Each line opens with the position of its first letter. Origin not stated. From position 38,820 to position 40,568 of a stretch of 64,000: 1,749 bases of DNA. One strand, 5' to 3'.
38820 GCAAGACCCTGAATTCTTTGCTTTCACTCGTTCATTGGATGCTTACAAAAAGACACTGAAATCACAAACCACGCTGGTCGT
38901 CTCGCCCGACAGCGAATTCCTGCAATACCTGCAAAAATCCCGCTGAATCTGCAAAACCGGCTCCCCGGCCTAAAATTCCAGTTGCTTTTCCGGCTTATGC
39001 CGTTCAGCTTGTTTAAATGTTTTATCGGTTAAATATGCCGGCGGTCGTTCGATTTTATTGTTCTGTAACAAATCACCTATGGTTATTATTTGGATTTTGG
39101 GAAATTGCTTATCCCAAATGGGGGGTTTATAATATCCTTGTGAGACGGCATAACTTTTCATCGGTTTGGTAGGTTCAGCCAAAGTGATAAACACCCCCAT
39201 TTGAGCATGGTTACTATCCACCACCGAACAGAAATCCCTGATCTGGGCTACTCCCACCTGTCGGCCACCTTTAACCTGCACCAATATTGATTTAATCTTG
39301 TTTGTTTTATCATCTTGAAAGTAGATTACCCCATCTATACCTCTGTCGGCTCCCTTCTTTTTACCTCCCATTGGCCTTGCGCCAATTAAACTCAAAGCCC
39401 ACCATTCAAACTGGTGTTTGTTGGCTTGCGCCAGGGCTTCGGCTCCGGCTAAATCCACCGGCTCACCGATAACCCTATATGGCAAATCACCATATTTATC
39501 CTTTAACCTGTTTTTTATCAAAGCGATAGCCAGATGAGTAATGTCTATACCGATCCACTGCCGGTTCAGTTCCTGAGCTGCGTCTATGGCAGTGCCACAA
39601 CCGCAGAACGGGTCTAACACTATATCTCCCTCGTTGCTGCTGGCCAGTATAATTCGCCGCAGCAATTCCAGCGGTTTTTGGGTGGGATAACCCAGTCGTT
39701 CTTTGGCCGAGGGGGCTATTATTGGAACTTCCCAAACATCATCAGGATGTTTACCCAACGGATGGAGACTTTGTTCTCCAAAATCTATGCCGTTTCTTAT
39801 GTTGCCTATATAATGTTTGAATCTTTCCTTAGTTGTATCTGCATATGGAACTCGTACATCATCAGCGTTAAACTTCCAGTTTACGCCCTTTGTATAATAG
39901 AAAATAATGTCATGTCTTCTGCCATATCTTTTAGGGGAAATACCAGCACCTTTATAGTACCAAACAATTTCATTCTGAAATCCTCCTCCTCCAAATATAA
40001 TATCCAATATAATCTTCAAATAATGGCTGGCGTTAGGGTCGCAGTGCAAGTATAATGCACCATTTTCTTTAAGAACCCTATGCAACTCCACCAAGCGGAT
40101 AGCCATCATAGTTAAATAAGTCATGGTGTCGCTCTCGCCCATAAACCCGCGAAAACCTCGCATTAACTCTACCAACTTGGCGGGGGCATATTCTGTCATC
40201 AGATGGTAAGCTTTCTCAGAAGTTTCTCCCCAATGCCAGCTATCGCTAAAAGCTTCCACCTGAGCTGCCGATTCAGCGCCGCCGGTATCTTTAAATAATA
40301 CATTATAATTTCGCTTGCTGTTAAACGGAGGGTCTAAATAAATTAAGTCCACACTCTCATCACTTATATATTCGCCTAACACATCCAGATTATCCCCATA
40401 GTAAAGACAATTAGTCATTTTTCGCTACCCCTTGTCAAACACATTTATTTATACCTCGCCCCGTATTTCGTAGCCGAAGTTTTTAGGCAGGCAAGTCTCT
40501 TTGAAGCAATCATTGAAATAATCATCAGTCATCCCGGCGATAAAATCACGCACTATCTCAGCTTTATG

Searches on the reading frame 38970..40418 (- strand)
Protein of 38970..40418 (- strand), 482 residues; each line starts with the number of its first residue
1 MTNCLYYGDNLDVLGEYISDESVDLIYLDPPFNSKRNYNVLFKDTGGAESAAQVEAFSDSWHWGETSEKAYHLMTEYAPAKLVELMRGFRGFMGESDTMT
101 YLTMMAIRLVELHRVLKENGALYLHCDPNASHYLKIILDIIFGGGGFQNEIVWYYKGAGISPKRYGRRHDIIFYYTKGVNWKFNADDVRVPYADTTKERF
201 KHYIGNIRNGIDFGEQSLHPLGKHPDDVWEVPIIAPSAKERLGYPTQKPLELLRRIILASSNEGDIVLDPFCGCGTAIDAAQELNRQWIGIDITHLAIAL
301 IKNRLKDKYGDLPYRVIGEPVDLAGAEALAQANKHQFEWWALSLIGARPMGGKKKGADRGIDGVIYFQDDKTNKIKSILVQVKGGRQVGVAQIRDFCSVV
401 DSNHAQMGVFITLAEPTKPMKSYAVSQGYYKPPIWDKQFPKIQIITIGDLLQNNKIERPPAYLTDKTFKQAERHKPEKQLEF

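Call 3: search_protein_families(library=pfam, proteins=[window:38970-40418:-], max_evalue=0.1)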
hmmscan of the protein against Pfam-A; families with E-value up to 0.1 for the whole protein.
window:38970-40418:- (482 aa): 10 families
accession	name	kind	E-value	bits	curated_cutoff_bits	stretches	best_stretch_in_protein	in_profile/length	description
PF01555.25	N6_N4_Mtase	-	5.7e-52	177.3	26.7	1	23-301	1-219/221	DNA methylase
PF04471.18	Mrr_cat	-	6.5e-11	42.8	21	1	332-426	4-99/115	Restriction endonuclease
PF22722.2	NA-iREase1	-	5.5e-09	36.4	27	1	353-425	19-89/106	NACHT-associated inactive Restriction Endonuclease 1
PF02086.21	MethyltransfD12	-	0.00015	22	22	0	20-46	173-202/253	D12 class N6 adenine-specific DNA methyltransferase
PF13847.12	Methyltransf_31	-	0.00091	19.4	27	1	262-308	2-51/145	Methyltransferase domain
PF03602.21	Cons_hypoth95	-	0.0039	17.3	24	0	19-40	110-131/182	Conserved hypothetical protein 95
PF14280.11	DUF4365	-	0.0064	17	24.3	1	358-388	27-58/139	Domain of unknown function (DUF4365)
PF13649.12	Methyltransf_25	-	0.017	16.3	27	1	267-308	1-44/97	Methyltransferase domain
PF01170.24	UPF0020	-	0.019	15.1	22.3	1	258-286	23-52/197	RMKL-like, methyltransferase domain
PF09445.16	Methyltransf_15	-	0.073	13.1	22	0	266-304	3-41/165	RNA cap guanine-N2 methyltransferase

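Call 4: search_protein_families(library=padloc, proteins=[window:38970-40418:-], max_evalue=0.1)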
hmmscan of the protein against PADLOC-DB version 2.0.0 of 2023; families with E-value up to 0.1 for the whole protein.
window:38970-40418:- (482 aa): 83 families (the best 25 are shown)
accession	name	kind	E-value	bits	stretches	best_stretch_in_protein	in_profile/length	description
PDLC03339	MTase_II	-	6.3e-62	207.6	2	99-307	58-273/399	Type II methyltransferase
PDLC03300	MTase_II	-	1.9e-54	182.8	2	100-308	85-279/302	Type II methyltransferase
PDLC03299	MTase_II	-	1.2e-50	170.7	2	89-309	49-263/296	Type II methyltransferase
PDLC03633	MTase_III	-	2.3e-46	156.7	2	97-342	147-385/616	Type III methyltransferase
PDLC03354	MTase_II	-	1.7e-43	147.2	3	222-312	304-389/425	Type II methyltransferase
PDLC03371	MTase_II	-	1.1e-40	137.8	1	3-307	11-254/260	Type II methyltransferase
PDLC03320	MTase_II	-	1.8e-30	104.1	1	115-307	93-276/289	Type II methyltransferase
PDLC03636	MTase_III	-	1.1e-29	101.6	2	243-306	343-406/575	Type III methyltransferase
PDLC03230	MTase_II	-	1.8e-29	101.2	1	104-295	82-272/360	Type II methyltransferase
PDLC03644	MTase_III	-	1.9e-29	100.9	2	100-183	108-193/542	Type III methyltransferase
PDLC03635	MTase_III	-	4.8e-27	92.9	2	224-295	489-562/708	Type III methyltransferase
PDLC03387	MTase_II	-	5.3e-26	89.4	1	150-308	145-278/289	Type II methyltransferase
PDLC03638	MTase_III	-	9.2e-26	88.4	2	223-307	596-679/816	Type III methyltransferase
PDLC03353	MTase_II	-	3.5e-24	83.7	1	5-307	12-252/260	Type II methyltransferase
PDLC03238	MTase_II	-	4.2e-24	83.4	2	98-308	168-366/428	Type II methyltransferase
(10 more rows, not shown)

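Call 5: search_protein_families(library=ncbifam, proteins=[window:38970-40418:-], max_evalue=0.1)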
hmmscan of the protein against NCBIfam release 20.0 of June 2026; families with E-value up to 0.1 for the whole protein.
window:38970-40418:- (482 aa): 7 families
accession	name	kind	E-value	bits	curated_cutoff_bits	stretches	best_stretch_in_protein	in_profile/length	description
NF008572.0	PRK11524.1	equivalog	6.4e-37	127.2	292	2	88-305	48-256/294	adenine-specific DNA-methyltransferase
NF050803.1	DnaMtaseCcrMCaul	equivalog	1.7e-20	73.2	830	2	242-307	184-249/350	adenine-specific DNA-methyltransferase CcrM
NF010253.0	PRK13699.1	subfamily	3.4e-10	40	244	1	244-294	144-194/226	DNA methyltransferase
TIGR01177.1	TIGR01177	hypoth_equivalog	0.00084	18.7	316.55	1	258-295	177-214/330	TIGR01177 family methyltransferase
TIGR00095.1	TIGR00095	equivalog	0.04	13.6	117.5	1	20-41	122-143/194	16S rRNA (guanine(966)-N(2))-methyltransferase RsmD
NF047732.1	tRNAMtaseTrm5bMeth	equivalog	0.045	12.7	500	1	254-306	189-240/337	tRNA (guanine(37)-N1)-methyltransferase Trm5b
NF045667.1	MTase_DVU1556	equivalog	0.046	13.2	155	0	257-300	16-60/213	DVU_1556 family methyltransferase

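Call 10: find_homologous_proteins(query=window:38970-40418:-, max_evalue=0.00001)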
Query window:38970-40418:- (482 aa): 8000 proteins with E <= 0.00001 among 8000 candidates; the best 120 are listed.
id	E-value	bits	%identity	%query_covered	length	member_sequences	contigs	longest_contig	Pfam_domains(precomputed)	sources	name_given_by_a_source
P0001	0.0e+0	1133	100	100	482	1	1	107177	PF22722.3,PF04471.19,PF01555.25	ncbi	-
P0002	9.0e-237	805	71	100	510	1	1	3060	PF22722.3,PF04471.19,PF01555.25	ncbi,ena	-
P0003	8.4e-202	690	61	100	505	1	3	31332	PF13847.13,PF22722.3,PF04471.19,PF01555.25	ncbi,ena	-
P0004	1.3e-192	659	59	99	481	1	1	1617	PF03602.22,PF22722.3,PF04471.19,PF01555.25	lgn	-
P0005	8.0e-192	657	60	95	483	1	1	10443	PF13847.13,PF22722.3,PF04471.19,PF01555.25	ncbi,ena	-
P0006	2.0e-191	655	61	95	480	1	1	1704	PF22722.3,PF04471.19,PF01555.25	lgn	-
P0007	3.1e-191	655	62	97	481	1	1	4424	PF02086.22,PF22722.3,PF04471.19,PF01555.25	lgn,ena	-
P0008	9.8e-191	653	59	99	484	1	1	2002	PF02086.22,PF22722.3,PF04471.19,PF01555.25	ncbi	-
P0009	3.9e-189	648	60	99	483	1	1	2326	PF22722.3,PF04471.19,PF01555.25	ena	-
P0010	2.2e-188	645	59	98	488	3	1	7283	PF22722.3,PF04471.19,PF01555.25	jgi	jgi:DNA modification methylase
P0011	2.4e-186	639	61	95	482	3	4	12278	PF22722.3,PF04471.19,PF01555.25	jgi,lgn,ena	-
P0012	4.8e-186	638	59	99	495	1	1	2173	PF22722.3,PF04471.19,PF01555.25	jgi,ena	-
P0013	2.9e-185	635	60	97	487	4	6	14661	PF02086.22,PF22722.3,PF04471.19,PF01555.25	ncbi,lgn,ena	-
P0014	4.6e-185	634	58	99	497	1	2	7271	PF13847.13,PF22722.3,PF04471.19,PF01555.25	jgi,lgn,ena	-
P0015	3.1e-184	632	59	98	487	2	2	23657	PF22722.3,PF04471.19,PF01555.25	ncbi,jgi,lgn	-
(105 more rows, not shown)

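Call 12: find_encoding_contigs(protein=P0001, flank=10000, max_places=3)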
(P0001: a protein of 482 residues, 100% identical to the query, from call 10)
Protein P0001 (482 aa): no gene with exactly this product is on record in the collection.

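Call 22: search_solved_structures(query=window:38970-40418:-, max_evalue=0.01, show_alignments=1)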
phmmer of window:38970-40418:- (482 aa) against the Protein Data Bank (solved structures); distinct sequences matched with E-value up to 0.01: 14.
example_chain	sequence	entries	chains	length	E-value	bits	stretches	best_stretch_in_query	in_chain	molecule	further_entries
9c3u_A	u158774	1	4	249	1.4e-22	83.5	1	116-303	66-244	Methyltransferase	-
8urk_A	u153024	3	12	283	2.2e-22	82.9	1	116-304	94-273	Methyltransferase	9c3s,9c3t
1g60_A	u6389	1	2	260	6.3e-21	78.1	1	116-294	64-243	Adenine-specific Methyltransferase MboIIA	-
1eg2_A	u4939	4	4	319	1.1e-16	64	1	147-287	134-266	MODIFICATION METHYLASE RSRI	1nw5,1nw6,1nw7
1nw8_A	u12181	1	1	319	1.2e-16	64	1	147-288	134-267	MODIFICATION METHYLASE RSRI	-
6k0w_B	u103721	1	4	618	1.7e-14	56.8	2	3-181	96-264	Adenine specific DNA methyltransferase (Mod)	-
6pbd_A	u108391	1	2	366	3.9e-14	55.7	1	239-293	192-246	Modification methylase CcrMI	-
4zcf_A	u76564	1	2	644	1.3e-11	47.4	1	4-206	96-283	Restriction endonuclease EcoP15I, modification subunit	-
5hfj_A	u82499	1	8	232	3.1e-10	42.8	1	233-298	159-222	Adenine specific DNA methyltransferase (DpnA)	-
5hek_A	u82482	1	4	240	3.3e-10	42.7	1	233-302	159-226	Adenine specific DNA methyltransferase (DpnA)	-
7dsu_A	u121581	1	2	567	1.1e-08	37.7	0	94-148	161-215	Mbo45V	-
8s9m_A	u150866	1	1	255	3.4e-08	36.1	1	240-304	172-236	DNA cytosine-N4 methyltransferase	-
8s9n_A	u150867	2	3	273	4.3e-08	35.8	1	240-304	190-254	DNA cytosine-N4 methyltransferase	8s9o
2zie_A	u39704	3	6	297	2.2e-07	33.4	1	243-305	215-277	Putative modification methylase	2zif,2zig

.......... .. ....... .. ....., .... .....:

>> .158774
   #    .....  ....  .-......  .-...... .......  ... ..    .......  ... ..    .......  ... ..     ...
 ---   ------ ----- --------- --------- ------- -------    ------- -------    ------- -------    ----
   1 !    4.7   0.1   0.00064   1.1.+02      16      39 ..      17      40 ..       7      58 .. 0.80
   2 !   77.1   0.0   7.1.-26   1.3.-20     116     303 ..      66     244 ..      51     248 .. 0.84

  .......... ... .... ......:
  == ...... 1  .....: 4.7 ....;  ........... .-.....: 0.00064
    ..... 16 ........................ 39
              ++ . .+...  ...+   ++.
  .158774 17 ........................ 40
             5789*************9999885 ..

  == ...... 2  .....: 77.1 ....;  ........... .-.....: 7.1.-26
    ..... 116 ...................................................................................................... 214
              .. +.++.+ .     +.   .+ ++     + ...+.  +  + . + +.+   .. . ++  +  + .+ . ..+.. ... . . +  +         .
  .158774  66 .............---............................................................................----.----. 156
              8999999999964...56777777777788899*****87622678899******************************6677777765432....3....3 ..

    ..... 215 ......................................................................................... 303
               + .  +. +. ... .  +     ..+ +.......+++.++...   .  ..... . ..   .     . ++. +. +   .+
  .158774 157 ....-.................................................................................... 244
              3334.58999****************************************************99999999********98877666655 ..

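Call 24: find_related_loci(query=A1, collection=genome_contigs, flank=10000)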
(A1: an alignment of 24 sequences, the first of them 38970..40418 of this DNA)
Query A1 (482 aa) in genome_contigs; peptide patterns used: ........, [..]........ (x = any residue, [..] = any of these).
600 stretches matched a pattern (row limit reached: there are more); 581 encode a relative of the query (tblastn E <= 1e-3); the best 80 are kept; 80 distinct loci.
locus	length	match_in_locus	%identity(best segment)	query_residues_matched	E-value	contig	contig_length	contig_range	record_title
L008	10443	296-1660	60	2-459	0e+0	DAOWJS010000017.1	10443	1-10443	MAG TPA_asm: Dehalococcoidales bacterium isolate CSMAG_2075 CSMAG_2075_k141_462809_length_10443_cov_70.1150, whole genom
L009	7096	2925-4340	55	1-474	1e-172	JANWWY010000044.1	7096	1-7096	MAG: Aquificaceae bacterium isolate SKYG33 NODE_44_length_7096_cov_7.515885, whole genome shotgun sequence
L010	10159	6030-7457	53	3-481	5e-167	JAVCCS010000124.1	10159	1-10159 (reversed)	MAG: Candidatus Theseobacter exili isolate MAG_3300035698_1968 Ga0374944_279776, whole genome shotgun sequence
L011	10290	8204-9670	51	3-482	3e-158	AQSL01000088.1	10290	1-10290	Candidatus Latescibacter anaerobius SCGC AAA252-E07 A252E7DRAFT_contig_76_0.77_C, whole genome shotgun sequence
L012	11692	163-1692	48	1-481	3e-154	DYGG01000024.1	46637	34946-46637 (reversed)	MAG TPA_asm: Ignavibacterium sp. isolate BE2012_50_10 Afr_mines_BE2012_418_length_46637_cov_4_230218, whole genome shotg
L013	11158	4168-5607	50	1-476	9e-151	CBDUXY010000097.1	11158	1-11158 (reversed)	MAG TPA_asm: uncultured bacterium isolate SRR22302371_concoct_77 genome assembly, contig: ERZ26661859.4588, whole genome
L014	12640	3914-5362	49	2-480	2e-150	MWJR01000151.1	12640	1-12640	MAG: Calditrichaeota bacterium AABM5.125.24 NODE_53_length_12640_cov_7.6828_ID_105, whole genome shotgun sequence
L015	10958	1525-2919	51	3-473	1e-149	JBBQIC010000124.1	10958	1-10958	MAG: Chloroflexia bacterium isolate Co_metawrap_852 Cmw_852_k141_24287797_length_10958_cov_20.9926, whole genome shotgun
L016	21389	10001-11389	49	3-459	1e-148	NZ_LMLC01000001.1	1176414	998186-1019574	Sphingomonas sp. Leaf34 contig_1, whole genome shotgun sequence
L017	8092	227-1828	47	3-475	1e-148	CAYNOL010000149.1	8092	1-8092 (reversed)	MAG TPA_asm: uncultured Ardenticatenaceae bacterium isolate SRP193661_co1_185 genome assembly, contig: NODE_8921_length_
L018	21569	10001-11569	48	2-473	4e-148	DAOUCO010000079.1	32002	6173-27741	MAG TPA_asm: Dehalococcoidales bacterium isolate H81_827 581870, whole genome shotgun sequence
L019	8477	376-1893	49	2-474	8e-148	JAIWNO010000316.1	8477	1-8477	MAG: Desulfomonile sp. isolate M47 contig-93_7453, whole genome shotgun sequence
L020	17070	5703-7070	50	3-452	6e-147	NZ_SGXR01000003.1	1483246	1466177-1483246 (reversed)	Sphingomonas sp. BK036 Ga0307663_101, whole genome shotgun sequence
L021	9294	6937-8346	49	3-472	2e-146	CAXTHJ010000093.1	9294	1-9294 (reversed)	MAG TPA_asm: uncultured Caulobacteraceae bacterium isolate public_SRR14722150_metawrap_bin.3 genome assembly, contig: pu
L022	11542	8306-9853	48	3-471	2e-146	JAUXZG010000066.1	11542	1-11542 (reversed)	MAG: Desulfobaccales bacterium isolate C18_maxbin.032 C18_k141_459275, whole genome shotgun sequence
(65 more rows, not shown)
